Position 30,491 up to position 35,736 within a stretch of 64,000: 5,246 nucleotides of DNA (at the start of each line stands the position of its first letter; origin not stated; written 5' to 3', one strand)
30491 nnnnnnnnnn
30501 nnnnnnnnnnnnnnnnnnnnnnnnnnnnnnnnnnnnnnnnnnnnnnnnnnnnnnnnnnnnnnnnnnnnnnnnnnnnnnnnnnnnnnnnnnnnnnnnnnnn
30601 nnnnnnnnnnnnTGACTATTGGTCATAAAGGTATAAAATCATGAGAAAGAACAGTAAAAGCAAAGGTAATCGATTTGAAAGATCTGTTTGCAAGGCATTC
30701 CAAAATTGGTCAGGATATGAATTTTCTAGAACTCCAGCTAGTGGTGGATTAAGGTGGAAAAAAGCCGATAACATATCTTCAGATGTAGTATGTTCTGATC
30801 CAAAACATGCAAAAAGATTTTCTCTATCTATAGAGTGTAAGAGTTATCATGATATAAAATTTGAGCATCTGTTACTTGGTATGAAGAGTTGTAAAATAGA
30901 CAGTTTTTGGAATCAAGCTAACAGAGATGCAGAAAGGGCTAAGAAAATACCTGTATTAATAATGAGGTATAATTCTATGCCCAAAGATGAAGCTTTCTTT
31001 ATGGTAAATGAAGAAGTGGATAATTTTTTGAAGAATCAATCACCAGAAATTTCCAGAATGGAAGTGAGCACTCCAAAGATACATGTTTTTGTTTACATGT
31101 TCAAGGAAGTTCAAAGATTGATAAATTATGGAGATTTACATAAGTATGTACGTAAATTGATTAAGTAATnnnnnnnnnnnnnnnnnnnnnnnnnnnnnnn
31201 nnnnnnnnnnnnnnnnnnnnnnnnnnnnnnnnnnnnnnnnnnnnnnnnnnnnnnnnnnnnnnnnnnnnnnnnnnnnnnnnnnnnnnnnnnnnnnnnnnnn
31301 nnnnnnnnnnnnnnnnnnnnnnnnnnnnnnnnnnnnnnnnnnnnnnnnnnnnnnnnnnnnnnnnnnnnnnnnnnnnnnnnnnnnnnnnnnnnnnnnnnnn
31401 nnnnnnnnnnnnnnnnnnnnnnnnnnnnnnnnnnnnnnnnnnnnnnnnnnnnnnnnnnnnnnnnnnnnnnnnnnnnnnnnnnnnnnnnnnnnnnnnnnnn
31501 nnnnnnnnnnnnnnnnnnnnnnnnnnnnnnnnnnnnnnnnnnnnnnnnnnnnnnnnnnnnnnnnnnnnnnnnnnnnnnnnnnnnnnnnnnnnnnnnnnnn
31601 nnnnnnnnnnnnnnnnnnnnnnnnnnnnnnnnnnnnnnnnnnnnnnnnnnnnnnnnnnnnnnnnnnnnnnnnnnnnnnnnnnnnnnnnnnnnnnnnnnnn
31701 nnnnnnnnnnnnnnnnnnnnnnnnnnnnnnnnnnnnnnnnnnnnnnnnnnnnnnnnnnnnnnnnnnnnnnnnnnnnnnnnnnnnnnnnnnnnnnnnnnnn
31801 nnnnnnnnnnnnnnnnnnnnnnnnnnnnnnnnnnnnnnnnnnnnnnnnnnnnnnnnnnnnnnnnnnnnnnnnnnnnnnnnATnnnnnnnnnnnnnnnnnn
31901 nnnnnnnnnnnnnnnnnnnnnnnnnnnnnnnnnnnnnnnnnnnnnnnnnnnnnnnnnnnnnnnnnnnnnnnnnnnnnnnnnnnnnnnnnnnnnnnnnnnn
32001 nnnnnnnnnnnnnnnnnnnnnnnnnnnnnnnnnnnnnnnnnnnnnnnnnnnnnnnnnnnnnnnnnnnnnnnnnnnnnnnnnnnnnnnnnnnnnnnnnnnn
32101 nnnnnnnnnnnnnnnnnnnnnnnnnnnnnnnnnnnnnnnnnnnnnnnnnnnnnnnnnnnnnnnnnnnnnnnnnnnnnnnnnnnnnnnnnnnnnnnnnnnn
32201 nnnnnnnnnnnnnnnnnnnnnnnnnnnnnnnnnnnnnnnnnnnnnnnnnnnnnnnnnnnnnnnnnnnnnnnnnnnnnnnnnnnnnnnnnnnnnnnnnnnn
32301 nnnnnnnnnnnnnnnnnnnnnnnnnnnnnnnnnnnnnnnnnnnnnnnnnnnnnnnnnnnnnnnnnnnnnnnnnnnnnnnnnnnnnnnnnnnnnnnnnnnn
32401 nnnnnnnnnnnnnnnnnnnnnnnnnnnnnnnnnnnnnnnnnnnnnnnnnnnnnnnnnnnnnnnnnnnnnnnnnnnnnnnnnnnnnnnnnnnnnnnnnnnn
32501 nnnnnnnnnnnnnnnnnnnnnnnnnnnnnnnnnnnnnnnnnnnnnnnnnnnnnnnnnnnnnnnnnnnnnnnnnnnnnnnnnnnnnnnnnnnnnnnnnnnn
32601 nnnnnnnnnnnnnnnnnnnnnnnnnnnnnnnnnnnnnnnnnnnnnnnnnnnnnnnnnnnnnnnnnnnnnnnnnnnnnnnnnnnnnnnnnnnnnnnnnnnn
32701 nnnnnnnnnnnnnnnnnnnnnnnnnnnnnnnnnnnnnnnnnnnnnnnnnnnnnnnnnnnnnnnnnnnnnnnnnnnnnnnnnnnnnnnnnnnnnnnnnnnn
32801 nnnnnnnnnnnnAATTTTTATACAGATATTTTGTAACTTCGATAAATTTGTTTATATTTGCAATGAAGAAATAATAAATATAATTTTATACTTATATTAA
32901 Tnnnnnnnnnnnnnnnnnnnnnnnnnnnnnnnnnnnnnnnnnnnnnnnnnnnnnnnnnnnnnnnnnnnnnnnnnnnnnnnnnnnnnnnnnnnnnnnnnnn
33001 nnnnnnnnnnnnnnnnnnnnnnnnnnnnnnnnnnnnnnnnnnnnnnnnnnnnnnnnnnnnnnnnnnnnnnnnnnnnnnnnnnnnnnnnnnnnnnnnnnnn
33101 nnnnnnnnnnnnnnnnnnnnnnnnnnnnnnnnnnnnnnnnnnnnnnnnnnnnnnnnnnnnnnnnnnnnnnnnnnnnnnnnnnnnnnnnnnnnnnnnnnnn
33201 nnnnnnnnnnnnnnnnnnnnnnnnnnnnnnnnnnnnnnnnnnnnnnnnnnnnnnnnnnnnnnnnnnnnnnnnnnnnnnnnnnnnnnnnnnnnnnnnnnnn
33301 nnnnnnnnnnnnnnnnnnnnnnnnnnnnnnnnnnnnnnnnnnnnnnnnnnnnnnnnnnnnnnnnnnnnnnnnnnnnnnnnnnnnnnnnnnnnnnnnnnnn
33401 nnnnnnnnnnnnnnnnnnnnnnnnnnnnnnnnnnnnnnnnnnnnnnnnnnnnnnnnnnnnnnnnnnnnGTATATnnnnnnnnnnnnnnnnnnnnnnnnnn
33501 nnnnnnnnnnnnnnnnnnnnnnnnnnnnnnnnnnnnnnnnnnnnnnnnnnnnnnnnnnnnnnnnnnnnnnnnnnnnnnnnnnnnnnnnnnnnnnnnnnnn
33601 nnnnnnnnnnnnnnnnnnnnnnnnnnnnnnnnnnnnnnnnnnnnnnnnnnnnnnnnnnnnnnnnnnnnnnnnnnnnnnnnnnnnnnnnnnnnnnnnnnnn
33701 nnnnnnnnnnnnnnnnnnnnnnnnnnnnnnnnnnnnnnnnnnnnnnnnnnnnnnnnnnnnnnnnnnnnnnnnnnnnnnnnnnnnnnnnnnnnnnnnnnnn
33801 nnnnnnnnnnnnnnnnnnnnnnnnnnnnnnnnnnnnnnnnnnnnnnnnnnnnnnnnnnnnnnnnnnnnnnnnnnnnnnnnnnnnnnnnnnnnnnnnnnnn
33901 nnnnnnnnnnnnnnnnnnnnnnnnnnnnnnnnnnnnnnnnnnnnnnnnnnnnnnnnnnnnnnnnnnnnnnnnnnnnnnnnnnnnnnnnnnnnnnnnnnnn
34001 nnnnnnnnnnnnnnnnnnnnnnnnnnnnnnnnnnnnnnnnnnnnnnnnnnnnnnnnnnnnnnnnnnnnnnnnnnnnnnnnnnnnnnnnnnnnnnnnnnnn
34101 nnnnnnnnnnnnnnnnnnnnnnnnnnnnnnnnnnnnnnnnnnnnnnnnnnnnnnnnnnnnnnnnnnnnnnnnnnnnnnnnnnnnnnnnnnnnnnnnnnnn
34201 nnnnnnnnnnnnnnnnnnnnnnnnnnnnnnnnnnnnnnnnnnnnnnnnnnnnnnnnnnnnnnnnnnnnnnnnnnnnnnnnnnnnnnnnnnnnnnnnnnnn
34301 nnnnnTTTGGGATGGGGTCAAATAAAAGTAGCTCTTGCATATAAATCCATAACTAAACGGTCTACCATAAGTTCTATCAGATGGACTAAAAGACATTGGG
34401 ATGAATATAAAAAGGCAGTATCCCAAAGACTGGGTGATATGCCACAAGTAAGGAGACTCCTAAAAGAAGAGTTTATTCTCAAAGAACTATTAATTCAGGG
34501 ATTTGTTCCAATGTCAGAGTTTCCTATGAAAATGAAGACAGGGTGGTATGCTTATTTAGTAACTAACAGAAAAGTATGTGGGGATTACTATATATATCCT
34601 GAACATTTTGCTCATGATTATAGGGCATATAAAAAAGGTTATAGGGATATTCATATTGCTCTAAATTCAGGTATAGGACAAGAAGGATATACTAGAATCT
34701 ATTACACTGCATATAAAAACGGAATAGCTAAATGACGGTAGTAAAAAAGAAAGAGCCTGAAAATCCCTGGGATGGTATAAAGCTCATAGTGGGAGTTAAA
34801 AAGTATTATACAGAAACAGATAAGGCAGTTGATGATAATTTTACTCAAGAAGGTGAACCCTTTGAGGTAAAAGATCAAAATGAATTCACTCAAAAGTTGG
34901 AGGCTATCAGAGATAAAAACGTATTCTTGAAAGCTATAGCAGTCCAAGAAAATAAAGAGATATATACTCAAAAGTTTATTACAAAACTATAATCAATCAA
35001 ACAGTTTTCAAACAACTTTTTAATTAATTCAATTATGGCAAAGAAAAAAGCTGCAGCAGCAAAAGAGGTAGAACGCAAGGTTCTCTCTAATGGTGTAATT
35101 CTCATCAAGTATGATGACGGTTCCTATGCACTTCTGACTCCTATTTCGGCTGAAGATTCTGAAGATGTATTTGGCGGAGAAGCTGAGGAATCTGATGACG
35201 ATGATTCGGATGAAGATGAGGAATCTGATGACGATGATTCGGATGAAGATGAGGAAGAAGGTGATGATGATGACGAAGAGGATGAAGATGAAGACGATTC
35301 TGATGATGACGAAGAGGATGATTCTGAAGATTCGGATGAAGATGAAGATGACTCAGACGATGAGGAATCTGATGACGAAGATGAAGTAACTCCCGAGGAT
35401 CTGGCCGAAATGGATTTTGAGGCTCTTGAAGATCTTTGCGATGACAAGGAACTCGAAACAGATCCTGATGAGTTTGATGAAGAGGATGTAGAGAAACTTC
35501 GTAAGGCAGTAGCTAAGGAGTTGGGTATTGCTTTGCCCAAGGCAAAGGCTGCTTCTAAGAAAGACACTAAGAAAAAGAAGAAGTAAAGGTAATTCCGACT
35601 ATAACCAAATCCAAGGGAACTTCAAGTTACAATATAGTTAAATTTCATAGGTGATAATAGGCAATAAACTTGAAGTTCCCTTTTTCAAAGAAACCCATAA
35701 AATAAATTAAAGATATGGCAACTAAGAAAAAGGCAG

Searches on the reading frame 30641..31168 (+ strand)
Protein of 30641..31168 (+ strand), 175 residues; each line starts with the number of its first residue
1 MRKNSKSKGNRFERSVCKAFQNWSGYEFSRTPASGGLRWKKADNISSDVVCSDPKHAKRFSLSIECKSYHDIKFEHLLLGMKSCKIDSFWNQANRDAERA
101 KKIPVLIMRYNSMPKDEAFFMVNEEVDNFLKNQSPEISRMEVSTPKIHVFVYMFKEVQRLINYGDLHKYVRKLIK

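Call 38: search_protein_families(library=phrogs, proteins=[window:30641-31168:+], max_evalue=0.0001)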
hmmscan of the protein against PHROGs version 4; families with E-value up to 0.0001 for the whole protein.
window:30641-31168:+ (175 aa): 2 families
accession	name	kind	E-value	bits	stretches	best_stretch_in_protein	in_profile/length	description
phrog_244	-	DNA, RNA and nucleotide metabolism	1.6e-24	88.2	1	1-148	4-130/186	RusA-like Holliday junction resolvase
phrog_2002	-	DNA, RNA and nucleotide metabolism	2e-05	25.5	1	2-125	12-108/130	Holliday junction resolvase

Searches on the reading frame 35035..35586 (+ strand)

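Call 39: search_protein_families(library=phrogs, proteins=[window:35035-35586:+], max_evalue=0.0001)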
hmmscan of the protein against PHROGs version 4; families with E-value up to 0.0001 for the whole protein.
window:35035-35586:+ (183 aa): 1 family
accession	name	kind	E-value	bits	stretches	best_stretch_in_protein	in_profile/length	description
phrog_10064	-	unknown function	7.9e-06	26.2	1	47-177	169-294/313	-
